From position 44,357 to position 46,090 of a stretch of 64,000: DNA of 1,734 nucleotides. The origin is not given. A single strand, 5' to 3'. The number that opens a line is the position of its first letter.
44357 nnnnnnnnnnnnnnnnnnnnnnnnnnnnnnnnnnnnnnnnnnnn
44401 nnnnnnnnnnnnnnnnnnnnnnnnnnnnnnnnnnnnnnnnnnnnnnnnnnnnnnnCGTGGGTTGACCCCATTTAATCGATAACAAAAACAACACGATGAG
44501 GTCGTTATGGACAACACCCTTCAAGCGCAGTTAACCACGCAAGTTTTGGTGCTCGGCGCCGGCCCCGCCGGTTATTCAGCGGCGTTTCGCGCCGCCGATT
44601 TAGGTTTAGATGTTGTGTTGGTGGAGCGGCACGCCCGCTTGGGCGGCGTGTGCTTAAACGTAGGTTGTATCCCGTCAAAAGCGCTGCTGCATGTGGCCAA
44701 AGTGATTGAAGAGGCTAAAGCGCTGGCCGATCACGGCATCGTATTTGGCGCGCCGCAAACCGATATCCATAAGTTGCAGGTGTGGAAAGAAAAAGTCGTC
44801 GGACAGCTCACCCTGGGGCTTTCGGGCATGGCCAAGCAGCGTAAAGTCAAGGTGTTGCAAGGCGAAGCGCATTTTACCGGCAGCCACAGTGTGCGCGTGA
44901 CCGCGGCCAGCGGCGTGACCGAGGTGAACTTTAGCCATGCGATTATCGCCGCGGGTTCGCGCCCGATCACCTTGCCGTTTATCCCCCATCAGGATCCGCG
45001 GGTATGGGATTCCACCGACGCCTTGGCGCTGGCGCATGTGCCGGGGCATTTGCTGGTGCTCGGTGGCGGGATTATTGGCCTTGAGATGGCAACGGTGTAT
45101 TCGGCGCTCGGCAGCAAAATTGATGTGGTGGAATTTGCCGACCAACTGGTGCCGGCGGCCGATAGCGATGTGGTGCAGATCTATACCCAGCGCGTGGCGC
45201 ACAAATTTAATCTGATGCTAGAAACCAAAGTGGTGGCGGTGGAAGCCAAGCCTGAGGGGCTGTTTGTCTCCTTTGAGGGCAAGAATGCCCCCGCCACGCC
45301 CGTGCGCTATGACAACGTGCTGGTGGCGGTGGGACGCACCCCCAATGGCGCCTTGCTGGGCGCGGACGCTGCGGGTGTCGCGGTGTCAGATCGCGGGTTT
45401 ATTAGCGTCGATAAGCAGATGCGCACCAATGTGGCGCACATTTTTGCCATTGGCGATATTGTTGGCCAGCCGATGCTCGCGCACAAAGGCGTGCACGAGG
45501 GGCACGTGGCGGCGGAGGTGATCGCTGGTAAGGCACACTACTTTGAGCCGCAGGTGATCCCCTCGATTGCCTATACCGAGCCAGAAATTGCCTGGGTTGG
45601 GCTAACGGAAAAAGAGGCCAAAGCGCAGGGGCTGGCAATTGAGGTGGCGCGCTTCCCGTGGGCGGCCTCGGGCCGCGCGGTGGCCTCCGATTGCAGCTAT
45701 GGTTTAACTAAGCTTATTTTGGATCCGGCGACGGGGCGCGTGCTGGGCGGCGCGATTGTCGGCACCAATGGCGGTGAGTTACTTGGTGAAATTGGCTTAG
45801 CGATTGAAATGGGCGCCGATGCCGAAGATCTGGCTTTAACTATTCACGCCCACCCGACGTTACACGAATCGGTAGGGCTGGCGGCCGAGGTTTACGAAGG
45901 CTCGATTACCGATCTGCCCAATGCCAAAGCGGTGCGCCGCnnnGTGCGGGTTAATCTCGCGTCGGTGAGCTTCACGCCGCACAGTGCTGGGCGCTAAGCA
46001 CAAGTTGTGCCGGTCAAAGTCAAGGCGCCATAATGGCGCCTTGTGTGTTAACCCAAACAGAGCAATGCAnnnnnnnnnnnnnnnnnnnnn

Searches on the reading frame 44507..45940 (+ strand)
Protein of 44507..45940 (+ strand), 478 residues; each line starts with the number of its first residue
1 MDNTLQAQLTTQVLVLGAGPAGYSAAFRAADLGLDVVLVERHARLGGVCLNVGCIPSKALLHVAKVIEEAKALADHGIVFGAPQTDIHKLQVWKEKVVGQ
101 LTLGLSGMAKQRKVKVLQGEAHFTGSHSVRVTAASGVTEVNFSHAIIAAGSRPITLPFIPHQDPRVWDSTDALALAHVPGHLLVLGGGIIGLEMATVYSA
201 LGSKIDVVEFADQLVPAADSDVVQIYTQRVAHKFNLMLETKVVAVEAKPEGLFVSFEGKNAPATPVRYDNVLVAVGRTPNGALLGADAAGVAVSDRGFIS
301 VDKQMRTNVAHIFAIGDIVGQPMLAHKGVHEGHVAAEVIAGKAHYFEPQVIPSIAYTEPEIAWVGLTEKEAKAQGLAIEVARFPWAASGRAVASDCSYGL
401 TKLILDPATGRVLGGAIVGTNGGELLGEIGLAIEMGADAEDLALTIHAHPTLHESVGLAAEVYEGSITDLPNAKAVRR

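Call 47: list_cluster_members(proteins=[window:44507-45940:+, window:40406-43117:+, window:33472-33912:-, window:48519-51143:+, window:37639-38745:+, window:38741-39520:+, window:35392-36414:+])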
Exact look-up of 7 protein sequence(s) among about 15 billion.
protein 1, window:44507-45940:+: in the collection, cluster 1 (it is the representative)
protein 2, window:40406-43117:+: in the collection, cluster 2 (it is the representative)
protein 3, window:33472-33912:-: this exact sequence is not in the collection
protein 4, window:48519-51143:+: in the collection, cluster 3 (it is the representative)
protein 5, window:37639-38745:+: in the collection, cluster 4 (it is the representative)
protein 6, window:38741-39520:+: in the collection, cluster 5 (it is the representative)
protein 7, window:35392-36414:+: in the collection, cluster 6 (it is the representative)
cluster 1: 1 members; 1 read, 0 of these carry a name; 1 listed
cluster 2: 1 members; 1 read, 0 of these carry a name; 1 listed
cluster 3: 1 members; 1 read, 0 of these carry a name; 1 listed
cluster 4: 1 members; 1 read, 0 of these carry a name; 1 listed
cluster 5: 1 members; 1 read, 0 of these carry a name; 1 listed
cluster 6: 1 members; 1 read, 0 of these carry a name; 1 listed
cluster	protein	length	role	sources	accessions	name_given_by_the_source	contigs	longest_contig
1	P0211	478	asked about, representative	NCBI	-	-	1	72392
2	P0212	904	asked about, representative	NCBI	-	-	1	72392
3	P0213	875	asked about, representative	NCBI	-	-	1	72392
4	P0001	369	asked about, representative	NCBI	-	-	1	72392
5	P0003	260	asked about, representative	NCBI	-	-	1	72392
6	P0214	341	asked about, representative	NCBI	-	-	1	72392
